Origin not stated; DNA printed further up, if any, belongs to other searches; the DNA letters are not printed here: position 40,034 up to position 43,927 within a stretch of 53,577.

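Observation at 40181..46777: Orphan giant (2198 aa) acidic membrane-anchored protein heading a 16.6-kb co-directional gene string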

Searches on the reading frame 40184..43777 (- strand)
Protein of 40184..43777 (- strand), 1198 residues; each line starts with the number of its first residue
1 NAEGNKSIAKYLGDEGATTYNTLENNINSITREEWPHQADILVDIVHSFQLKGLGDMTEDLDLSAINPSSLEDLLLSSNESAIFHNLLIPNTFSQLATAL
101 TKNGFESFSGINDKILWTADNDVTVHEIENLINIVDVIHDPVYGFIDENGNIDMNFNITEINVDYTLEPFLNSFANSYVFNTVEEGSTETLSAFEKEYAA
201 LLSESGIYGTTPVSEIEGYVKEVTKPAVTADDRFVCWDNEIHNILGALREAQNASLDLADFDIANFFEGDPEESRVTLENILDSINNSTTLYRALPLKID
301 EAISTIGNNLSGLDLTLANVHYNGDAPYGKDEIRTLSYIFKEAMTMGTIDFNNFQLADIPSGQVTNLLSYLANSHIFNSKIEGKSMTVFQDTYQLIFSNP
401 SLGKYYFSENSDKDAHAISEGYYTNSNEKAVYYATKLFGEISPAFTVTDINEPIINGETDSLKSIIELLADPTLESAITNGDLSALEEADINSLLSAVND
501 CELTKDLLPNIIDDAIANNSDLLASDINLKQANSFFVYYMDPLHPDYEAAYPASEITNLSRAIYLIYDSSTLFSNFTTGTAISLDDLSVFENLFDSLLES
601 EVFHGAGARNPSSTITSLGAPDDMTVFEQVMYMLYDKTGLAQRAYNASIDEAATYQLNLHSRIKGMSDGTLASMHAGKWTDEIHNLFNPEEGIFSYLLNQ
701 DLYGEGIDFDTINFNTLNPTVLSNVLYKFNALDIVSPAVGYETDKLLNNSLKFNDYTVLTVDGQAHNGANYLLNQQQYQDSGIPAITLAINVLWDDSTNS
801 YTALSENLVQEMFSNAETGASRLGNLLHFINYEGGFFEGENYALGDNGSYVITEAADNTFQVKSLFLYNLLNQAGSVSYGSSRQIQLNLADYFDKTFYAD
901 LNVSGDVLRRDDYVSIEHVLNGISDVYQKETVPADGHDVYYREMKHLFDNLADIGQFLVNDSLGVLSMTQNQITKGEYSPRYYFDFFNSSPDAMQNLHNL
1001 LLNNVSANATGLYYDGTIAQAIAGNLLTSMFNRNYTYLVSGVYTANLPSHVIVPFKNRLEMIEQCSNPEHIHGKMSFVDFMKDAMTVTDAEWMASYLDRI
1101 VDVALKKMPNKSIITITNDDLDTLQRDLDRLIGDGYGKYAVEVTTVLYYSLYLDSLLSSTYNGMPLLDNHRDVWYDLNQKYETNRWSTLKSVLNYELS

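Call 60: predict_structure(alignment_id=A6)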
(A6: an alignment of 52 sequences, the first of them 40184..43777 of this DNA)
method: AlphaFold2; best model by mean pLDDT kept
length: 1198 residues; sequences in the alignment: 52
mean_pLDDT: 74.1   pTM: 0.62
mean pLDDT of the five models: 74.1, 73.1, 71.6, 70.3, 70.1
residues with pLDDT >= 90: 146; 70-90: 661; 50-70: 248; < 50: 143
segments of 3 or more residues with pLDDT < 50: 1-3, 444-459, 613-615, 671-676, 895-908, 962-967, 971-973, 1006-1014, 1046-1076, 1107-1115, 1156-1184, 1190-1198
pLDDT, mean of each block of 10 residues (from residue 1): 59 78 88 87 80 60 79 89 88 86 79 88 90 87 74 68 85 91 84 89 85 86 83 87 89 83 81 90 91 89 81 85 84 88 82 75 77 84 84 83 85 89 90 75 46 42 66 76 86 85 82 85 79 86 81 92 89 73 86 91 73 52 84 88 78 75 77 62 92 90 76 87 93 91 88 85 79 89 88 87 84 76 85 82 76 77 86 62 59 49 39 71 66 64 75 62 48 50 56 68 53 57 65 58 50 45 41 47 55 57 50 48 58 53 58 50 39 42 47 45
secondary structure, 60 per line:
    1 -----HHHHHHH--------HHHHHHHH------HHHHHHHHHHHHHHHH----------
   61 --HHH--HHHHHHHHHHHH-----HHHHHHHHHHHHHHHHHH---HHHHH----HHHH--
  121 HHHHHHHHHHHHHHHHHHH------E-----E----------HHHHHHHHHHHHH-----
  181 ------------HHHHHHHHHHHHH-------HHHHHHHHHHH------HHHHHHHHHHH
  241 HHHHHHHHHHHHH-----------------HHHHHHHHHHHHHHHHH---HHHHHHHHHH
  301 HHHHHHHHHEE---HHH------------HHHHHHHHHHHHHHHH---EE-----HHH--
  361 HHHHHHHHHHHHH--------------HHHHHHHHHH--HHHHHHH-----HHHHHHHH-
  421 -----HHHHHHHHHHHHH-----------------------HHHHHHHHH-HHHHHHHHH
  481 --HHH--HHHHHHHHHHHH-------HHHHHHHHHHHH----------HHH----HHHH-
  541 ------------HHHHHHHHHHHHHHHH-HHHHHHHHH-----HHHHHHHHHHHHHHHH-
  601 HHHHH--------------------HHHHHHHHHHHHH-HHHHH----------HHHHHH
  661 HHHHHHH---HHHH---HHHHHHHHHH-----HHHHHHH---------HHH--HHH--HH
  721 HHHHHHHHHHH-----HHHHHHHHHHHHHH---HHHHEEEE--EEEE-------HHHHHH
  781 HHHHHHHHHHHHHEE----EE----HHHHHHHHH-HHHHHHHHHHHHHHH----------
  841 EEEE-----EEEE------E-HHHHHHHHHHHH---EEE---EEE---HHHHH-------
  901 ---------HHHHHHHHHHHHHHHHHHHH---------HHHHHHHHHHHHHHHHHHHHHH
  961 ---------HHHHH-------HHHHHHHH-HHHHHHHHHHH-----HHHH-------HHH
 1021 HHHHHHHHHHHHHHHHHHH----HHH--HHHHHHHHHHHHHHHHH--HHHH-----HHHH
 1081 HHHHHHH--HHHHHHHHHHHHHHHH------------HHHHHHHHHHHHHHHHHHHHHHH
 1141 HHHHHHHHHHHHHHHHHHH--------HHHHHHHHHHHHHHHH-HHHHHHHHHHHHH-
elements in order (helices of 4 or more, strands of 3 or more residues): H6-12 H21-28 H35-50 H68-79 H85-102 H106-110 H115-118 H121-139 H163-175 H193-205 H213-223 H230-253 H271-287 H291-309 H330-345 H361-373 H388-397 H400-406 H412-419 H426-438 H462-470 H472-480 H488-499 H507-518 H536-539 H553-568 H570-578 H584-599 H601-605 H626-638 H640-644 H655-667 H671-674 H678-687 H693-699 H719-731 H737-750 H754-757 E758-761 E764-767 H775-793 H806-814 H816-830 E841-844 E850-853 H862-873 E877-879 E883-885 H889-893 H910-929 H939-960 H970-974 H982-989 H991-1001 H1007-1010 H1018-1039 H1049-1065 H1068-1071 H1077-1087 H1090-1105 H1118-1159 H1168-1183 H1185-1197

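Call 64: fold_search(model_id=the predicted structure, library=pdb)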
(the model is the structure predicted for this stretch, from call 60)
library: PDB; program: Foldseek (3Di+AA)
matches with E <= 10: 263; with E <= 0.001: 0
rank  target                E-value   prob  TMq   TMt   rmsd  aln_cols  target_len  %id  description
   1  4a0c_B                9.8e-03  0.23  0.09  0.09  49.2      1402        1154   12  Structure of the CAND1-CUL4B-RBX1 complex (released 2011-11-30)
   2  8glv_Cn               1.2e-02  0.23  0.09  0.04  43.4      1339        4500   11  96-nm repeat unit of doublet microtubules from Chlamydomonas reinhardtii flagella (released 2023-05-31)
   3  9hcj_C1               1.8e-02  0.25  0.11  0.10  32.7      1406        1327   10  D. discoideum nuclear pore complex (released 2024-12-25)
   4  9k1w_C                4.1e-02  0.18  0.08  0.11  48.5      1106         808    9  Structure of the SF3B core, harboring the K700E mutation in SF3B1, in complex with intron-U2 snRNA (released 2025-09-03)
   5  8or0_C                4.8e-02  0.15  0.09  0.10  50.7      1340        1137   11  CAND1-CUL1-RBX1-SKP1-SKP2-CKS1-CDK2 (released 2023-06-28)
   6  7w1m_D                5.6e-02  0.20  0.10  0.12  44.4      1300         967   10  Cryo-EM structure of human cohesin-CTCF-DNA complex (released 2023-05-31)
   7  7q3l_A                1.1e-01  0.16  0.09  0.12  48.1      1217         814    9  Human 17S U2 snRNP 5' domain (released 2022-03-30)
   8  9rdk_C                1.2e-01  0.11  0.10  0.06  56.6      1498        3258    9  Cryo-EM structure of the human SAGA co-activator complex (released 2026-04-01)
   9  2qmr_A                1.3e-01  0.14  0.09  0.12  38.3      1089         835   10  Karyopherin beta2/transportin (released 2007-10-30)
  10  3icq_T                1.4e-01  0.13  0.10  0.11  50.4      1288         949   11  Karyopherin nuclear state (released 2009-08-25)
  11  9f44_A                1.5e-01  0.06  0.07  0.06  56.6      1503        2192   10  cryo-EM structure of LST2 TOS peptide bound to human mTOR complex 1 (released 2024-08-14)
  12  6tay                  1.6e-01  0.08  0.08  0.04  43.1      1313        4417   10  Mouse RNF213 mutant R4753K modeling the Moyamoya-disease-related Human variant R4810K (released 2020-07-01)
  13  7pe8_A                1.7e-01  0.12  0.11  0.08  48.5      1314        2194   11  cryo-EM structure of DEPTOR bound to human mTOR complex 2, focussed on one protomer (released 2021-09-08)
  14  9hcj_C0               1.7e-01  0.10  0.11  0.10  32.9      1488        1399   11  D. discoideum nuclear pore complex (released 2024-12-25)
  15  6y5q_u                2.0e-01  0.14  0.10  0.13  44.1      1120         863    9  human 17S U2 snRNP (released 2020-06-17)
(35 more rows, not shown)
